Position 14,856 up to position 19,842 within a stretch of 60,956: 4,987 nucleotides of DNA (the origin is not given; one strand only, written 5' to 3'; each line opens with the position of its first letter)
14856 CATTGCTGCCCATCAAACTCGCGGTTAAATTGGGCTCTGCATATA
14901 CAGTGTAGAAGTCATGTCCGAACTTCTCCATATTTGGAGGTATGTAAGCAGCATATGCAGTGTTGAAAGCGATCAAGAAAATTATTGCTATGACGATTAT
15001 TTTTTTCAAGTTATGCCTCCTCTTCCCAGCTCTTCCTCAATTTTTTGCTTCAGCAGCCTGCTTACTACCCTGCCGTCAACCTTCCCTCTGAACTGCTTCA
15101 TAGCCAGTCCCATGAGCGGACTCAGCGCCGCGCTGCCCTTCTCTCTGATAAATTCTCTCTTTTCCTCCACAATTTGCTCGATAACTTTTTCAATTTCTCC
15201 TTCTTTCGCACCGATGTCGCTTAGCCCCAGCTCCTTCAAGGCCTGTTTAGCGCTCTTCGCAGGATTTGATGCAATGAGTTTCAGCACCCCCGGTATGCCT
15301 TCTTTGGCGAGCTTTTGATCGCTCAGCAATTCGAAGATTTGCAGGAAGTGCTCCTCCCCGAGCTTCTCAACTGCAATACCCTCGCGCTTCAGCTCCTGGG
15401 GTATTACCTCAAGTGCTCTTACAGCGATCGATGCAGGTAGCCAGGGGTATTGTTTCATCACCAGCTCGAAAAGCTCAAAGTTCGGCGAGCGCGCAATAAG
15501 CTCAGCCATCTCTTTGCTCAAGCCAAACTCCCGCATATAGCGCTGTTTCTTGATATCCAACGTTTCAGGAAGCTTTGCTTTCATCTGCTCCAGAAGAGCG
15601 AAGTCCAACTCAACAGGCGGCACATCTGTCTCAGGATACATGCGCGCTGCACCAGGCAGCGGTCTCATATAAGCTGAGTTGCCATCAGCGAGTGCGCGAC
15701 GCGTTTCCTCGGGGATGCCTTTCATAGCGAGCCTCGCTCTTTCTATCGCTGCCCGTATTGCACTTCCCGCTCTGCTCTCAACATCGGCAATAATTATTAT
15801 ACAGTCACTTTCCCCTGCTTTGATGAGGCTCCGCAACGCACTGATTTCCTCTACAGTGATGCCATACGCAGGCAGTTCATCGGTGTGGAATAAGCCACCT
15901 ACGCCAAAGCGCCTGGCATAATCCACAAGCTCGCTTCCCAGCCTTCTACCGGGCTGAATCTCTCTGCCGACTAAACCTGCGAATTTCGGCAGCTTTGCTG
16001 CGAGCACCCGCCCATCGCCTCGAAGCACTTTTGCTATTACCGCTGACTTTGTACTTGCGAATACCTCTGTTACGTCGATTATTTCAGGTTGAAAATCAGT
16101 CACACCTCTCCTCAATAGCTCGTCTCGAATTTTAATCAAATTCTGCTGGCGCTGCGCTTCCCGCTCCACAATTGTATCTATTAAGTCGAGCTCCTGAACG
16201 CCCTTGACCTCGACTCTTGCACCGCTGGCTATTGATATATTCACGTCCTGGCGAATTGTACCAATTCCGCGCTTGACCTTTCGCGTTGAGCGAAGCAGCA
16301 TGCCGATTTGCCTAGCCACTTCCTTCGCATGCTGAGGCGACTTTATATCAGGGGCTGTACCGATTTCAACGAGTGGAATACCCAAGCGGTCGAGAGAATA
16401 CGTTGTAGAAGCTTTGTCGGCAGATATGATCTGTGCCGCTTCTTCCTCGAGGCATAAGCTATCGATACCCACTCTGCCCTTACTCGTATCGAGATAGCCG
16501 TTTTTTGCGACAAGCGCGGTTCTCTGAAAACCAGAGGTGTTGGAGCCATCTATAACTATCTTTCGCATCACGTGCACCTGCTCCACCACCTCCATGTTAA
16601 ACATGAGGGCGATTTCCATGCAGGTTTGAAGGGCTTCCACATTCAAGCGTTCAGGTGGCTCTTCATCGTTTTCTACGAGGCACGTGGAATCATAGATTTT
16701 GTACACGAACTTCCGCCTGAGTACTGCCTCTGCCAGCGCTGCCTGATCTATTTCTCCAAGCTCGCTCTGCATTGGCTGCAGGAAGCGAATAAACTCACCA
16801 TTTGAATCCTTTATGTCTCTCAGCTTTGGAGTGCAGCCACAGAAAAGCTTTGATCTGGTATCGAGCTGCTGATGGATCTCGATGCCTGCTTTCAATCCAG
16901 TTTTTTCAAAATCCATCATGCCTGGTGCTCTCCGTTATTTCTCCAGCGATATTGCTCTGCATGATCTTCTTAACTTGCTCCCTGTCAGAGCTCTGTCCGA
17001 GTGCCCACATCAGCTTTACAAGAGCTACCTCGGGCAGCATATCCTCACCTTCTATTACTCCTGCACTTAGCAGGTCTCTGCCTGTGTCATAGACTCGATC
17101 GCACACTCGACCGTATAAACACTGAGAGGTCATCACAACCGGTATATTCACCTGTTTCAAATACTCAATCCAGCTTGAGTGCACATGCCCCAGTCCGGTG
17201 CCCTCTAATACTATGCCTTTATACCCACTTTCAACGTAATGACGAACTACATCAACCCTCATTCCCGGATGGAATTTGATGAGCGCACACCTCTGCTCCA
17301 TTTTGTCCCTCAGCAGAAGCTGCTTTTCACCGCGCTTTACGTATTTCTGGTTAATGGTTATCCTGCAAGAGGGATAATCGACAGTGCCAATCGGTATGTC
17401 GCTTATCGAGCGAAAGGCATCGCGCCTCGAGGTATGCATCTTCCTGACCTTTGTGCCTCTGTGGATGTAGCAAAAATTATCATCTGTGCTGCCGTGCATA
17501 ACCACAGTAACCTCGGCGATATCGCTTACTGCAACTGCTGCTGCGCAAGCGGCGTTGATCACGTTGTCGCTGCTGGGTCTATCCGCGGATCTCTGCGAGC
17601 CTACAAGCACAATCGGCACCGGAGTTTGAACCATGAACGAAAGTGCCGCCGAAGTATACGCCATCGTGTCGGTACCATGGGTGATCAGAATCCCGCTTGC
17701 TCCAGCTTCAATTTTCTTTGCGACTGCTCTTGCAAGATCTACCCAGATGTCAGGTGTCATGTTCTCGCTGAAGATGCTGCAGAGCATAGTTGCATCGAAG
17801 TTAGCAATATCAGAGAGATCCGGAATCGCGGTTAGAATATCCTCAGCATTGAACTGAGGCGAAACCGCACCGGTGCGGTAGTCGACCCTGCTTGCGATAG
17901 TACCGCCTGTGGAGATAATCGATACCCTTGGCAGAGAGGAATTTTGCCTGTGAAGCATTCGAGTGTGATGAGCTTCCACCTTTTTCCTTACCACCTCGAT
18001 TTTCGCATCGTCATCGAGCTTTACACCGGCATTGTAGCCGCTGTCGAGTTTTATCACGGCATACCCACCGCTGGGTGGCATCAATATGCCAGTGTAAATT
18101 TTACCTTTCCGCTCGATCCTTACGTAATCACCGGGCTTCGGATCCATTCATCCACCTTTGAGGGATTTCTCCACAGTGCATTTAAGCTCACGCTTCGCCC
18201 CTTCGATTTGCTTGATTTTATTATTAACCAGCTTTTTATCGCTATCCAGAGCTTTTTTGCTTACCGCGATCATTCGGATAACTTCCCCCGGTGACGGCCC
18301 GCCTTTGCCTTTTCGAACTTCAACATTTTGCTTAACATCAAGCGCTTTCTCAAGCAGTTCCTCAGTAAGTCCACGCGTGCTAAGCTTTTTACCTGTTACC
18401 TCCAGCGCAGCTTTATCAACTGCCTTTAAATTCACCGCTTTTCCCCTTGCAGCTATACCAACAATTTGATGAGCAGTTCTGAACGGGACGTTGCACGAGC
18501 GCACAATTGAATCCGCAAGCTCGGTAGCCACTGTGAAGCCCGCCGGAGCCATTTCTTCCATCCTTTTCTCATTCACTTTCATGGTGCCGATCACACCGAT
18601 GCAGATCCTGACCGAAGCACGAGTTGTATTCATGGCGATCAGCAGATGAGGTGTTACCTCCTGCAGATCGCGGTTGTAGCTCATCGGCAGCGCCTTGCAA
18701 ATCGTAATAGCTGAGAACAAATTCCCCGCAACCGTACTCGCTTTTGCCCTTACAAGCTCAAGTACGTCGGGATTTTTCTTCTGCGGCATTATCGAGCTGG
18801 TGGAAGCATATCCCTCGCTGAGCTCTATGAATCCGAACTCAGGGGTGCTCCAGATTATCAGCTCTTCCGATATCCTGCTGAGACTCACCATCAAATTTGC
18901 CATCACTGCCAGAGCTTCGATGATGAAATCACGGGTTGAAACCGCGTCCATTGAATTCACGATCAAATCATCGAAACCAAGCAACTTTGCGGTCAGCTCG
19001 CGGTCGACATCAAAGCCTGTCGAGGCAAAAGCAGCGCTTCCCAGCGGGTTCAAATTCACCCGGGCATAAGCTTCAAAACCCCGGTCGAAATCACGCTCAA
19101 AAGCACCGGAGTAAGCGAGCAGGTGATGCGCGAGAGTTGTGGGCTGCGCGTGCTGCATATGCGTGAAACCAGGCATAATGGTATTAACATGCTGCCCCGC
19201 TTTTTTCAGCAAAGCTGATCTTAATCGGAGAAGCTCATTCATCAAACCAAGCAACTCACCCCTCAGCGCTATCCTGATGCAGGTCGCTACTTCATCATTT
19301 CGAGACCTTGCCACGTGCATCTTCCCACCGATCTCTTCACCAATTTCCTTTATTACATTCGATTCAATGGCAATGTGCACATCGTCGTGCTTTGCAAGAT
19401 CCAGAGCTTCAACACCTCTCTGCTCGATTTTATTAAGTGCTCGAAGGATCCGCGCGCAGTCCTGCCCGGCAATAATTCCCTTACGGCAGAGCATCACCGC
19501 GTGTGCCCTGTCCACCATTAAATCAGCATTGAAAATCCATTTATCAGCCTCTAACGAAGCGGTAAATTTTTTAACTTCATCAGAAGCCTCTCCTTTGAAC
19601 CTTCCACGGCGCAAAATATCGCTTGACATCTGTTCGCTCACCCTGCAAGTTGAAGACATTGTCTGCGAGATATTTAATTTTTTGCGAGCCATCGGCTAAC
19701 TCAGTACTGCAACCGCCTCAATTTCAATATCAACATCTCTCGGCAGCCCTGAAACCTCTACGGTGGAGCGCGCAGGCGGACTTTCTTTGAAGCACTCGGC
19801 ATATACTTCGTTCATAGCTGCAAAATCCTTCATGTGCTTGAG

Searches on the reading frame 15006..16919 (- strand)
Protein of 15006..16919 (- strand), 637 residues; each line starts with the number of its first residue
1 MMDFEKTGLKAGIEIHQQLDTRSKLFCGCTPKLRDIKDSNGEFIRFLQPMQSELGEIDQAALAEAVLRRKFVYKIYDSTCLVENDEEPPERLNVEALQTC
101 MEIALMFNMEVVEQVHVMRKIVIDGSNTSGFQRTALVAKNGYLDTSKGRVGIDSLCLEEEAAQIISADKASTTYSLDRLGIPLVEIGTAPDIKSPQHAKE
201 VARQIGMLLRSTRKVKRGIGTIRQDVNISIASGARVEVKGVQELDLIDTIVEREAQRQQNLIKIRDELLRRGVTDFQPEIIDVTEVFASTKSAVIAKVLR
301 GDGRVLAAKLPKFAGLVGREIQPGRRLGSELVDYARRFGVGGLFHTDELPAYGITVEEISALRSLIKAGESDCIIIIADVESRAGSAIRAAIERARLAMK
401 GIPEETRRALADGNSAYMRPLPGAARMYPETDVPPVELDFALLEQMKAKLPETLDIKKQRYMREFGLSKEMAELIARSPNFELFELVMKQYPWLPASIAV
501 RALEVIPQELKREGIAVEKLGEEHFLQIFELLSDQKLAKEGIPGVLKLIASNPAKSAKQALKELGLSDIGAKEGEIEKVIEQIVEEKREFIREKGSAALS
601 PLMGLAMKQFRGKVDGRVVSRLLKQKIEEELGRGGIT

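Call 75: search_protein_families(library=pfam, max_evalue=0.00001, proteins=[window:15006-16919:-])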
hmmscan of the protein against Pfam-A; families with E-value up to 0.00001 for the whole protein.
window:15006-16919:- (637 aa): 3 families
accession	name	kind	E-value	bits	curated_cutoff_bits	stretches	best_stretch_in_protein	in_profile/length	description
PF02934.20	GatB_N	-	4.4e-59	200.4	23.4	1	10-442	2-275/277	GatB/GatE catalytic domain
PF02637.23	GatB_Yqey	-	3.4e-22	79.3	27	1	483-627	2-148/148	GatB domain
PF02938.19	GAD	-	2.1e-12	47.6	23.4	1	296-385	2-92/95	GAD domain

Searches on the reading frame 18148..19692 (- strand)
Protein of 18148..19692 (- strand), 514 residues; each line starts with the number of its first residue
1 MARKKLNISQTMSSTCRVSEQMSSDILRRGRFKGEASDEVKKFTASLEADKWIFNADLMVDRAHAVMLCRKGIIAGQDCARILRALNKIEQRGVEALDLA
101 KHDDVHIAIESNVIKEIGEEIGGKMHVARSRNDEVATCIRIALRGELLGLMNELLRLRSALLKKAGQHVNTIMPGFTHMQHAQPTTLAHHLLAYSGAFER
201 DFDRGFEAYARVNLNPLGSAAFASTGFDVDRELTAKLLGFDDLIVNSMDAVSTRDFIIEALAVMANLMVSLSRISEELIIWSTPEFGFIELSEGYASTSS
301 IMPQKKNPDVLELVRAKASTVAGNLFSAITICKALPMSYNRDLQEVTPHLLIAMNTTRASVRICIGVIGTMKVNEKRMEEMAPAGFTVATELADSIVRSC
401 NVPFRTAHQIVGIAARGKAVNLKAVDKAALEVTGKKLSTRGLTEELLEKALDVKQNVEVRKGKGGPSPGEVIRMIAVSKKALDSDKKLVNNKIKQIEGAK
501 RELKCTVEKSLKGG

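Call 75: search_protein_families(library=pfam, max_evalue=0.00001, proteins=[window:18148-19692:-])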
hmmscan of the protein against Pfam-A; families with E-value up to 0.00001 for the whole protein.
window:18148-19692:- (514 aa): 2 families
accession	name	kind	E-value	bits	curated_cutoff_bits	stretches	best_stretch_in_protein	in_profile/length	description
PF00206.25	Lyase_1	-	2.5e-64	218.1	27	1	30-323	1-312/312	Lyase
PF14698.11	ASL_C2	-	4e-11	43.6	27.3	1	386-458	1-69/69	Argininosuccinate lyase C-terminal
